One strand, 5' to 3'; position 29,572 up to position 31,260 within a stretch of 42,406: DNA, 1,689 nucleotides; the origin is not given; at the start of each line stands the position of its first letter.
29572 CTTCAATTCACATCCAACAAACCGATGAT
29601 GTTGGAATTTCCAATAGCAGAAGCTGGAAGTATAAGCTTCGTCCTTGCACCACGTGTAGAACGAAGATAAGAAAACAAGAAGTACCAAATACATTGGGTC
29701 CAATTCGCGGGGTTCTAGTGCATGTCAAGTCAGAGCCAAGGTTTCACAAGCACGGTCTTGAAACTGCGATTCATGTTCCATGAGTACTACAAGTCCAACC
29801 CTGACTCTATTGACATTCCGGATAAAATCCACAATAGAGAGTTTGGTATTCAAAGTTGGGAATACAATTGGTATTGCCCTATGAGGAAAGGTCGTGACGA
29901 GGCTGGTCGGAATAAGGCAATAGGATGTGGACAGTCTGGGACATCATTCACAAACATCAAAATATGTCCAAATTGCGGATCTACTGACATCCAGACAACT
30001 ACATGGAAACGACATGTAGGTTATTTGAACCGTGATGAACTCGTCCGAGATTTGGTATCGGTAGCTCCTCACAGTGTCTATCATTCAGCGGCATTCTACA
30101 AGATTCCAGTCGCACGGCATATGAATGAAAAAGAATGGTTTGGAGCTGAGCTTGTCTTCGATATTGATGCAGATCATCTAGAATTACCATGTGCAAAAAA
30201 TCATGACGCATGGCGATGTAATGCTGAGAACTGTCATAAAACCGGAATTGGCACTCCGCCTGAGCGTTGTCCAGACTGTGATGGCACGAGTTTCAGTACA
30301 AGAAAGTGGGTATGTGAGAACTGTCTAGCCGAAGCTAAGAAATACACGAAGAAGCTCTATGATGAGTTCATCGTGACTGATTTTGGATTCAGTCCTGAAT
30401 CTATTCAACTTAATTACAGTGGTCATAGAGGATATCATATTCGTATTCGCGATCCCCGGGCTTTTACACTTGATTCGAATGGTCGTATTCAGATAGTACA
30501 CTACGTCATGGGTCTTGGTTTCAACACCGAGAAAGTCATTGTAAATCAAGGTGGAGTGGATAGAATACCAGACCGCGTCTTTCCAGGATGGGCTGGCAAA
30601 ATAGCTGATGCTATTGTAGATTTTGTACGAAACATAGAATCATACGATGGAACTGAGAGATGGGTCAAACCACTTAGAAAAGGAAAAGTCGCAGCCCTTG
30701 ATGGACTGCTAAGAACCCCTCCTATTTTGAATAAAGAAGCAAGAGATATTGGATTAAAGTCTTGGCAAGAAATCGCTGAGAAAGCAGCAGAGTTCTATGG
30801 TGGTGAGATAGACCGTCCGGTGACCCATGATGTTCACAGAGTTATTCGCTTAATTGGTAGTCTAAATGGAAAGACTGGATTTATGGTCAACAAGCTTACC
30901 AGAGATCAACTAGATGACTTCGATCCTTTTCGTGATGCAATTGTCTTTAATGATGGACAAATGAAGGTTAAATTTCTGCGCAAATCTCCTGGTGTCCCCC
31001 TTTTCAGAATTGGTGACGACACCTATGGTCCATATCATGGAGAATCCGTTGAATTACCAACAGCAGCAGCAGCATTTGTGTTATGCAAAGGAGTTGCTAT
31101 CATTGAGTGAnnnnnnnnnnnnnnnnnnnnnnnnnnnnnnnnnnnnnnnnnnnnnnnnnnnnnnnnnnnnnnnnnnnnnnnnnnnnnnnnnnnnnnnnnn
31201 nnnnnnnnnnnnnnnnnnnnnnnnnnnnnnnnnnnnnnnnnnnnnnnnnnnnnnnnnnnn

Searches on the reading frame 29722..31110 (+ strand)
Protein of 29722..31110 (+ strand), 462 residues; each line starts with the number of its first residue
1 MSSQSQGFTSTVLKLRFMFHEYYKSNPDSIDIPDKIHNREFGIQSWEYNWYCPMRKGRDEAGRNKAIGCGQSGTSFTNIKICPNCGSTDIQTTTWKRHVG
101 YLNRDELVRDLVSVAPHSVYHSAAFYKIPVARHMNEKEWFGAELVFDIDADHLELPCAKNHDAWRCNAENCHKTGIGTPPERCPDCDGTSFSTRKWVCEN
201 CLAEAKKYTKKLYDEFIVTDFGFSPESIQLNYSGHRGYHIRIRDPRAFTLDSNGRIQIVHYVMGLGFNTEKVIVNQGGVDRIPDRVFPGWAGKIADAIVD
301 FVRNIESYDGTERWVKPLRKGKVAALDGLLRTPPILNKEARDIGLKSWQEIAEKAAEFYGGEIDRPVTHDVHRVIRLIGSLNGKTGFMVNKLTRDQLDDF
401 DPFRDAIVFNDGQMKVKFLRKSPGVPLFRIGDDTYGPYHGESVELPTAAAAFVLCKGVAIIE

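Call 4: search_protein_families(library=pfam, proteins=[window:29722-31110:+], max_evalue=0.01)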
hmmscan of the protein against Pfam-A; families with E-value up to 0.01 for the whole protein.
window:29722-31110:+ (462 aa): 2 families
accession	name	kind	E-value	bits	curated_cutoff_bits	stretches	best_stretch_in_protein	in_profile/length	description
PF01896.25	DNA_primase_S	-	1.9e-12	48.3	26.8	1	197-390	16-158/163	DNA primase small subunit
PF12172.15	zf-ChsH2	-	0.0075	16.5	23.2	0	182-204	13-34/37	ChsH2, rubredoxin-like zinc ribbon domain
